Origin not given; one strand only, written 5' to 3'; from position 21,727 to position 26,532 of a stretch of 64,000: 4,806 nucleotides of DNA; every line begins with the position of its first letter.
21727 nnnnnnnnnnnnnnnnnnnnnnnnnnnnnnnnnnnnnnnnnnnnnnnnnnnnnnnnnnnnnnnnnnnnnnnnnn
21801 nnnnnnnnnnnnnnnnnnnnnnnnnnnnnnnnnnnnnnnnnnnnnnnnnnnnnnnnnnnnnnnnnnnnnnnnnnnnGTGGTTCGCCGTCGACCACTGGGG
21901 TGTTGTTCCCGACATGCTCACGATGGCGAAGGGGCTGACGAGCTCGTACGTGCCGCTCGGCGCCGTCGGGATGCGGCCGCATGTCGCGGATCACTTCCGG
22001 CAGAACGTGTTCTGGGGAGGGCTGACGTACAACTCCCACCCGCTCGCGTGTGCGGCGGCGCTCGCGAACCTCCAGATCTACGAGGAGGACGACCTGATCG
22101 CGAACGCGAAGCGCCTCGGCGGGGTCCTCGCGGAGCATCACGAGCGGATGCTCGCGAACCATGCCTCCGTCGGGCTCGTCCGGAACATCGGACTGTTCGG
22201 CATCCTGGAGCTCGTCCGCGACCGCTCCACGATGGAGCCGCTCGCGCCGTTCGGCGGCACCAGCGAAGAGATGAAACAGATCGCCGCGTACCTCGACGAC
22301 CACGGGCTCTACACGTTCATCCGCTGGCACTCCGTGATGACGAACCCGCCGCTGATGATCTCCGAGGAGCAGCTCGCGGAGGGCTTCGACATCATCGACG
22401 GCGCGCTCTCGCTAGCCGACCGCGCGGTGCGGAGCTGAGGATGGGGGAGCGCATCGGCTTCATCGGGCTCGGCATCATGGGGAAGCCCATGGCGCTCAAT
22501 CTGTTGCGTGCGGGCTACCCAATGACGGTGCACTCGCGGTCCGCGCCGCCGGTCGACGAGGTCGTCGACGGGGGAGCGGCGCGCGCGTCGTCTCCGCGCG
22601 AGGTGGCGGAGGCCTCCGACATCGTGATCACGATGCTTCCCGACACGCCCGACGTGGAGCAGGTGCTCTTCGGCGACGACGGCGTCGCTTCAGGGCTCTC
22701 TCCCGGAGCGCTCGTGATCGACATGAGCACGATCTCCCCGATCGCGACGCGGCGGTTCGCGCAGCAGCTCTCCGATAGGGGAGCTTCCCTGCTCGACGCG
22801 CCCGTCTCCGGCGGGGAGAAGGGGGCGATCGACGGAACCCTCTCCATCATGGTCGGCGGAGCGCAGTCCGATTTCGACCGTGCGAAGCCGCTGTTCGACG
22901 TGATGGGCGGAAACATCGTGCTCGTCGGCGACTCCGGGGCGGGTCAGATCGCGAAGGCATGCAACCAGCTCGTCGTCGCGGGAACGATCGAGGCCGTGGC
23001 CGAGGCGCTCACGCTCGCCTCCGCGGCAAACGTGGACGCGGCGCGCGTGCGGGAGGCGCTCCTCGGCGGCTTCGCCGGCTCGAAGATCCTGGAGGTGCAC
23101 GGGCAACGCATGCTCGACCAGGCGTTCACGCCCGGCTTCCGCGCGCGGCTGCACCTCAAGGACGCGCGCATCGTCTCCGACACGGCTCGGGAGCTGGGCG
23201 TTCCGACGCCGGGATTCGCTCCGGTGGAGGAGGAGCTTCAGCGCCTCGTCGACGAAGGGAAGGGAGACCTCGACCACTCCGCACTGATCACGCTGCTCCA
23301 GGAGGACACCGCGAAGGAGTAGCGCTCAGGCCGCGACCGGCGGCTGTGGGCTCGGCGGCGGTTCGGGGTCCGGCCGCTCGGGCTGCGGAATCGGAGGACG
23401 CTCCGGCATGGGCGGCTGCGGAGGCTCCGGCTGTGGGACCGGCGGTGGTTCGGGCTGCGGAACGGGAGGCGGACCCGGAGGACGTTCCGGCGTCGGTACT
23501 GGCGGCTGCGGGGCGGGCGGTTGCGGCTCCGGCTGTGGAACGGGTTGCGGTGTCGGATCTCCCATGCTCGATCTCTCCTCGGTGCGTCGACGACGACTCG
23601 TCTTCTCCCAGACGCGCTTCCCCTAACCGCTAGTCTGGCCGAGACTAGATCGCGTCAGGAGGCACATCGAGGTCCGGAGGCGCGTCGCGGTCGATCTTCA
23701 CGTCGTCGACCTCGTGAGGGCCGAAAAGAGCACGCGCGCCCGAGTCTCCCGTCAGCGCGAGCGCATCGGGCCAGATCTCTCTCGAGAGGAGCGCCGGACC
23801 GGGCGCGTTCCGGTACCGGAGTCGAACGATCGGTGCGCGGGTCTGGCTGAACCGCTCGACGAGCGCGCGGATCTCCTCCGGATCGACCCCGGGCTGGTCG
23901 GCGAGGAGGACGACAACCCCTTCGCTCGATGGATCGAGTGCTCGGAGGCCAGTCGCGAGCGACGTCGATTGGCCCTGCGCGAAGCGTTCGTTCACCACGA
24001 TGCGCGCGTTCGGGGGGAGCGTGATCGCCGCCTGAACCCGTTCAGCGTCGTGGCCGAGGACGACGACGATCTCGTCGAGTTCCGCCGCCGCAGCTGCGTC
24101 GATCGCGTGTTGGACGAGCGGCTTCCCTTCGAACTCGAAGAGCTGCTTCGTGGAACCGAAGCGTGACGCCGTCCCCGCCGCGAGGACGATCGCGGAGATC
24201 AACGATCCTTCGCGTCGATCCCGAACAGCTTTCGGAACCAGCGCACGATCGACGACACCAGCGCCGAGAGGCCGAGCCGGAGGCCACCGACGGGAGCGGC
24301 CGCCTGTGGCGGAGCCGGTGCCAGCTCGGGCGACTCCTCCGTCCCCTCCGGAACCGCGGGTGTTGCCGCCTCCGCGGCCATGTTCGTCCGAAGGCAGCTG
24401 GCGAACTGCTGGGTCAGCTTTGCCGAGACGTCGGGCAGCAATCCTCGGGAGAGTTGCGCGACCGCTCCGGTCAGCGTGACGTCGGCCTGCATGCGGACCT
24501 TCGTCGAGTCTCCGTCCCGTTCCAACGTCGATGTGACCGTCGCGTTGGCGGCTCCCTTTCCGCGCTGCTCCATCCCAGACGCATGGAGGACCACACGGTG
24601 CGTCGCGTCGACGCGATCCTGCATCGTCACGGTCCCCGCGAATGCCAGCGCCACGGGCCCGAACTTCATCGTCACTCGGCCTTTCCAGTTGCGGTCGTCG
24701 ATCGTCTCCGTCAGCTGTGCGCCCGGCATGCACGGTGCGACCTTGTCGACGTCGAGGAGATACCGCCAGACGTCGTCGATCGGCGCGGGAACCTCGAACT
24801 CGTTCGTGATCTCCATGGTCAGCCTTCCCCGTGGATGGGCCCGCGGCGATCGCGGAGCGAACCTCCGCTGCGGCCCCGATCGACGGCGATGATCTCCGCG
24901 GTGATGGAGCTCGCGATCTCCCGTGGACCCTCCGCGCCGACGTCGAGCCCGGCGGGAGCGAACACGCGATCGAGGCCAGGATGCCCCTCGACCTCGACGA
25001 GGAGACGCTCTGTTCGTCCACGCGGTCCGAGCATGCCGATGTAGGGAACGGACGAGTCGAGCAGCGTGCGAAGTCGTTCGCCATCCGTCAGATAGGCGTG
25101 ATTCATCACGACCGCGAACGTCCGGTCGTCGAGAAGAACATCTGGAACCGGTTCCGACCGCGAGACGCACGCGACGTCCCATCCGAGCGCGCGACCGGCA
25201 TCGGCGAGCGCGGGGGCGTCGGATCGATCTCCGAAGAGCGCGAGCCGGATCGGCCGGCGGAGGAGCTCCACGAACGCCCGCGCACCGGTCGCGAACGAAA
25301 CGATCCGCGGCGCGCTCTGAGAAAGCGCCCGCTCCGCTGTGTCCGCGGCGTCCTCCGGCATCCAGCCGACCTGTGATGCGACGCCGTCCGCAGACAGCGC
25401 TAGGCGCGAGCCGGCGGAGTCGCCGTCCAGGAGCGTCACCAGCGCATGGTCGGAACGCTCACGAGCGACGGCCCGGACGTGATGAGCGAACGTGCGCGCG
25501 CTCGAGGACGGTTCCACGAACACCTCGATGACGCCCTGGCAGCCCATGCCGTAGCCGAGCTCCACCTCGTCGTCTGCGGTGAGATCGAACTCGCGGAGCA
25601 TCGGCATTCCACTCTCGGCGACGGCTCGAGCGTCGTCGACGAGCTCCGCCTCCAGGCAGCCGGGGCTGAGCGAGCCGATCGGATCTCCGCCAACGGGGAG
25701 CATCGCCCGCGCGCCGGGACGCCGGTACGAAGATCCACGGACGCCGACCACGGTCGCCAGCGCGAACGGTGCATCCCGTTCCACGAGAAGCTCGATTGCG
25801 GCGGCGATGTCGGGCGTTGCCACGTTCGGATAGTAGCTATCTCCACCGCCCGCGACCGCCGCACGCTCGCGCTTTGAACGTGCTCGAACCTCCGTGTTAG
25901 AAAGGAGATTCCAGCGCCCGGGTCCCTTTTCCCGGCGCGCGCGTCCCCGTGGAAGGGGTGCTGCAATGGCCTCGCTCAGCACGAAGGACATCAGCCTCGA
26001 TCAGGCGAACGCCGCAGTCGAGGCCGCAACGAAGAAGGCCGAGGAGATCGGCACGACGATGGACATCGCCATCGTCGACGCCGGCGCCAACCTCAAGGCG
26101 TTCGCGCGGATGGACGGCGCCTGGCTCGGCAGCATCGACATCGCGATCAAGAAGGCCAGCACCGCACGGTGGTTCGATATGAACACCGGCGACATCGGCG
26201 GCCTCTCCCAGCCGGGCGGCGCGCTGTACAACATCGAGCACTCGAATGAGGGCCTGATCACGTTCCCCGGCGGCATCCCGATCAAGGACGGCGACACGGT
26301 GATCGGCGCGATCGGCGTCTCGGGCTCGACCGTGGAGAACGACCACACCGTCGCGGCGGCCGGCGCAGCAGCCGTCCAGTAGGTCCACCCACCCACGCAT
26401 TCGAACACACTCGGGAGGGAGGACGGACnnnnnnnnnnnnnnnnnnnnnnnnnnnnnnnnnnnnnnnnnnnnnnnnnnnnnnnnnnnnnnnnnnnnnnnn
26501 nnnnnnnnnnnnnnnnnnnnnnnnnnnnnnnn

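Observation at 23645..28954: Split molybdoenzyme cluster: xdhC-coxG-mocA and coxS-coxM present but no catalytic large (CoxL/XdhA) subunit, interrupted by fdhA and glcG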

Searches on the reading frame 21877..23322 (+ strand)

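Call 6: search_protein_families(library=pfam, proteins=[window:21877-23322:+], max_evalue=0.01)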
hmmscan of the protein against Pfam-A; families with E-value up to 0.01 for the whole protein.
window:21877-23322:+ (481 aa): 6 families
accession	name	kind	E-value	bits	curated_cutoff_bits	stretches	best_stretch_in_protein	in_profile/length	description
PF03446.21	NAD_binding_2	-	1.6e-55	188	21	1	192-351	1-161/161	NAD binding domain of 6-phosphogluconate dehydrogenase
PF14833.11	NAD_binding_11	-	3.3e-33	115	30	1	354-474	1-122/122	NAD-binding of NADP-dependent 3-hydroxyisobutyrate dehydrogenase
PF02826.25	2-Hacid_dh_C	-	3e-07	30.4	25.1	1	183-264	30-109/178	D-isomer specific 2-hydroxyacid dehydrogenase, NAD binding domain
PF03807.23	F420_oxidored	-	2.7e-06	28.3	21.6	1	192-282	1-90/94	NADP oxidoreductase coenzyme F420-dependent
PF21761.2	RedAm-like_C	-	0.0017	19.1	27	1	369-475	18-126/127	NADPH-dependent reductive aminase-like, C-terminal domain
PF07991.19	KARI_N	-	0.0073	16.3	20.6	0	191-258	5-72/165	Acetohydroxy acid isomeroreductase, NADPH-binding domain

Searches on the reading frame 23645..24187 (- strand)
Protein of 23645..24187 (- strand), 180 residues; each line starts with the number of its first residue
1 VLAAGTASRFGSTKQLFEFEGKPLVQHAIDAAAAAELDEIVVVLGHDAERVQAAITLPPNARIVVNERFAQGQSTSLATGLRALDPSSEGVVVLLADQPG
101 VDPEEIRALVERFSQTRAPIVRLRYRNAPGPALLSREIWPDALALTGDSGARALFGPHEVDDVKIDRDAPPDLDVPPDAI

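Call 49: search_protein_families(library=ncbifam, proteins=[window:23645-24187:-], max_evalue=0.00001)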
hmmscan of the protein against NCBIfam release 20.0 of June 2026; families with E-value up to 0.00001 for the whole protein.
window:23645-24187:- (180 aa): 27 families (the best 25 are shown)
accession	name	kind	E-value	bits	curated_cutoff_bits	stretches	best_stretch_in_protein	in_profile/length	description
TIGR03310.1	matur_MocA_YgfJ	equivalog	2.7e-39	135.1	186.45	1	1-174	4-180/188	molybdenum cofactor cytidylyltransferase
NF045665.1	NTPtran_DVU1551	equivalog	6.7e-27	94.4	315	1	1-176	5-183/359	DVU_1551 family NTP transferase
TIGR03202.1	pucB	equivalog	1.2e-23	83.9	235.05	1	2-165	6-176/192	xanthine dehydrogenase accessory protein PucB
NF045782.1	NicBOxredNboR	equivalog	5.4e-18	65.4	260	1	1-163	13-185/206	nicotine blue oxidoreductase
NF010932.0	PRK14352.1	equivalog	9.7e-16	57.5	611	1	1-120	11-133/488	bifunctional UDP-N-acetylglucosamine diphosphorylase/glucosamine-1-phosphate N-acetyltransferase GlmU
TIGR01173.1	glmU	equivalog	2.8e-15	56.1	366.85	1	1-125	5-129/452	bifunctional UDP-N-acetylglucosamine diphosphorylase/glucosamine-1-phosphate N-acetyltransferase GlmU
NF010933.0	PRK14353.1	equivalog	6e-14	51.5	505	1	1-121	10-131/453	bifunctional UDP-N-acetylglucosamine diphosphorylase/glucosamine-1-phosphate N-acetyltransferase GlmU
NF010935.0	PRK14355.1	equivalog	6.7e-14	51.4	718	1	1-123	8-131/459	bifunctional UDP-N-acetylglucosamine diphosphorylase/glucosamine-1-phosphate N-acetyltransferase GlmU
NF001457.0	PRK00317.1-3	equivalog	2.2e-13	50.1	164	1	1-121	6-122/200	molybdenum cofactor guanylyltransferase MobA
NF053639.1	Mfer334_fam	equivalog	6e-13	49.1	260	1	13-118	26-131/209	pseudomurein biosynthesis protein PmurB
NF010938.0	PRK14358.1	equivalog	1.9e-11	43.2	500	1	1-115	12-126/481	bifunctional N-acetylglucosamine-1-phosphate uridyltransferase/glucosamine-1-phosphate acetyltransferase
TIGR00453.1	ispD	equivalog_domain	2.1e-11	43.7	181.3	1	1-123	4-128/219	2-C-methyl-D-erythritol 4-phosphate cytidylyltransferase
NF010934.1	PRK14354.1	equivalog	2.4e-11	42.8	450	1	1-118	4-120/447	bifunctional UDP-N-acetylglucosamine diphosphorylase/glucosamine-1-phosphate N-acetyltransferase GlmU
NF010936.0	PRK14356.1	equivalog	2e-09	36.9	666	1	1-120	10-130/456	bifunctional UDP-N-acetylglucosamine diphosphorylase/glucosamine-1-phosphate N-acetyltransferase GlmU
NF010939.0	PRK14359.1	equivalog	2.2e-09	36.4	592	1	1-122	7-127/430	bifunctional UDP-N-acetylglucosamine diphosphorylase/glucosamine-1-phosphate N-acetyltransferase GlmU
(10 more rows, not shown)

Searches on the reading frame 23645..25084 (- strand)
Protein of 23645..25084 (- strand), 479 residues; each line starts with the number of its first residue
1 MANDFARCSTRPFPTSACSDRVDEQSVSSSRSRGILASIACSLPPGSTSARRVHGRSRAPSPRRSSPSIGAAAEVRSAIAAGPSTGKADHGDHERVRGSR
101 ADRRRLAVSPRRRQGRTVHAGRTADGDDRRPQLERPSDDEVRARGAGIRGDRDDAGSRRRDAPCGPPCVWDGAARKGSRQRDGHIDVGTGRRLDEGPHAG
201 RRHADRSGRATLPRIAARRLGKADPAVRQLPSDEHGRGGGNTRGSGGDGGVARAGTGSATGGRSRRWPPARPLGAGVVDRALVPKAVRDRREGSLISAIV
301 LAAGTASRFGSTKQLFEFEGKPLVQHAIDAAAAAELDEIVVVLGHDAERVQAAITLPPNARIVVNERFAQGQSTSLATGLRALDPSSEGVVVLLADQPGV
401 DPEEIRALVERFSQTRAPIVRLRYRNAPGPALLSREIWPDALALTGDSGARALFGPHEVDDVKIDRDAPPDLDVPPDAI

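Call 5: search_protein_families(library=pfam, proteins=[window:23645-25084:-], max_evalue=0.01)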
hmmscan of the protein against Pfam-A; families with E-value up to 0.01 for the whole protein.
window:23645-25084:- (479 aa): 4 families
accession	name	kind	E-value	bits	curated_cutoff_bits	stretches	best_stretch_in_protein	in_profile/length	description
PF12804.13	NTP_transf_3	-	2.1e-36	126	27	1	298-457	1-157/160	MobA-like NTP transferase domain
PF01128.25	IspD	-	9.5e-10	39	27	1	297-418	2-124/221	2-C-methyl-D-erythritol 4-phosphate cytidylyltransferase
PF02348.25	CTP_transf_3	-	0.00029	21.1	22.6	1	299-415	3-117/217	Cytidylyltransferase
PF00483.29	NTP_transferase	-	0.00051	20.1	21.2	1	298-417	2-129/245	Nucleotidyl transferase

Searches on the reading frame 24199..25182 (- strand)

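Call 5: search_protein_families(library=pfam, proteins=[window:24199-25182:-], max_evalue=0.01)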
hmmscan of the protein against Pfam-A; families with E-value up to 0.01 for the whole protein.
window:24199-25182:- (327 aa): 4 families
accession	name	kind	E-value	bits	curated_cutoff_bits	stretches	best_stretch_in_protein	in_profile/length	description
PF06240.19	COXG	-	8.6e-18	64.8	22.2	1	128-267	2-138/140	Carbon monoxide dehydrogenase subunit G (CoxG)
PF10604.15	Polyketide_cyc2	-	2e-08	35.1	27.4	1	124-246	3-118/142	Polyketide cyclase / dehydrase and lipid transport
PF03364.25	Polyketide_cyc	-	0.00022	21.9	23.4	1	131-245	1-110/126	Polyketide cyclase / dehydrase and lipid transport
PF08327.17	AHSA1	-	0.0013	19.4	22.1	1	133-238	2-97/125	Activator of Hsp90 ATPase homolog 1-like protein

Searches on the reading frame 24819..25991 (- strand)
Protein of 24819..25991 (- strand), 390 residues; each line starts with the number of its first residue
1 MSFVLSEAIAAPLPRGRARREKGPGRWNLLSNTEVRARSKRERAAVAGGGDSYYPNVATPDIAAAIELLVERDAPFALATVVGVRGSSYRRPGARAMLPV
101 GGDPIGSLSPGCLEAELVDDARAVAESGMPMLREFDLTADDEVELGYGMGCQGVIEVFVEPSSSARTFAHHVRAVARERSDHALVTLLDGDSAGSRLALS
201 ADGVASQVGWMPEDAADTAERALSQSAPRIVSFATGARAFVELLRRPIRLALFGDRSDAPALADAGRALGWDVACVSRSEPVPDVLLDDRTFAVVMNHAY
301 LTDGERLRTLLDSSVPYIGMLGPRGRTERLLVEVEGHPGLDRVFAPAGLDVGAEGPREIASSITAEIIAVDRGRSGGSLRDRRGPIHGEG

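Call 5: search_protein_families(library=pfam, proteins=[window:24819-25991:-], max_evalue=0.01)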
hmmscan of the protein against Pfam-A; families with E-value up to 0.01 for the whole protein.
window:24819-25991:- (390 aa): 2 families
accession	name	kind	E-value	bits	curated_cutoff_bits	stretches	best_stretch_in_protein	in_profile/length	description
PF13478.12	XdhC_C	-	8e-22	78.5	29.7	1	250-367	1-125/125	XdhC Rossmann domain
PF02625.21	XdhC_CoxI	-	4.9e-20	71.7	24.3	1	70-136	2-68/68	XdhC and CoxI family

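Call 37: find_related_loci(query=window:24819-25823:-, collection=metagenome_contigs, flank=10000)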
Query window:24819-25823:- (334 aa) in metagenome_contigs; peptide patterns used: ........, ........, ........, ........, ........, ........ (x = any residue, [..] = any of these).
407 stretches matched a pattern; 2 encode a relative of the query (tblastn E <= 1e-3); 2 distinct loci.
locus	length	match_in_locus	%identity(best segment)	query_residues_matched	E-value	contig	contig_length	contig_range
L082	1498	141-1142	79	1-334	0e+0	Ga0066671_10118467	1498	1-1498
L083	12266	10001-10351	33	184-307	4e-8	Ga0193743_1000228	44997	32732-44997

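Call 49: search_protein_families(library=ncbifam, proteins=[window:24819-25823:-], max_evalue=0.00001)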
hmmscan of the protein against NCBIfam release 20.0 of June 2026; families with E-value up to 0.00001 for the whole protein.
window:24819-25823:- (334 aa): 2 families
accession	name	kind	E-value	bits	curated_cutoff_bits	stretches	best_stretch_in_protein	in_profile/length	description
NF045664.1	XdhC_rel_AOR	equivalog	5.3e-30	104.9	350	2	9-217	4-220/346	XdhC family aldehyde oxidoreductase maturation factor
TIGR02964.1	xanthine_xdhC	equivalog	4.4e-08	33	161.6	1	22-312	2-246/246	xanthine dehydrogenase accessory protein XdhC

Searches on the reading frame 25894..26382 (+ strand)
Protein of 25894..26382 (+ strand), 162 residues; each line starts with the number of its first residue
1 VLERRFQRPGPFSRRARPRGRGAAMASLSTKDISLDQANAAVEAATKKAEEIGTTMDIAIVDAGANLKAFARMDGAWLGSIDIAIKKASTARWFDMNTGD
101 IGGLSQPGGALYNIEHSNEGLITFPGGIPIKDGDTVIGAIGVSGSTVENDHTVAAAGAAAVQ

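Call 5: search_protein_families(library=pfam, proteins=[window:25894-26382:+], max_evalue=0.01)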
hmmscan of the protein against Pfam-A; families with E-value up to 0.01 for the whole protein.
window:25894-26382:+ (162 aa): 1 family
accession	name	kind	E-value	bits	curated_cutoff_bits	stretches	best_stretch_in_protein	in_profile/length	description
PF03928.20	HbpS-like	-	2e-38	131.7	25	1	33-158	1-127/128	Haem degrading protein HbpS-like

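Call 49: search_protein_families(library=ncbifam, proteins=[window:25894-26382:+], max_evalue=0.00001)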
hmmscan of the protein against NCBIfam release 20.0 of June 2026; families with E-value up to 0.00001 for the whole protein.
window:25894-26382:+ (162 aa): 1 family
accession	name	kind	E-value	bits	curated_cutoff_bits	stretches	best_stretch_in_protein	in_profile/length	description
NF007275.0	PRK09732.1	equivalog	1.7e-09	37.6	246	1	31-160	4-131/134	hypothetical protein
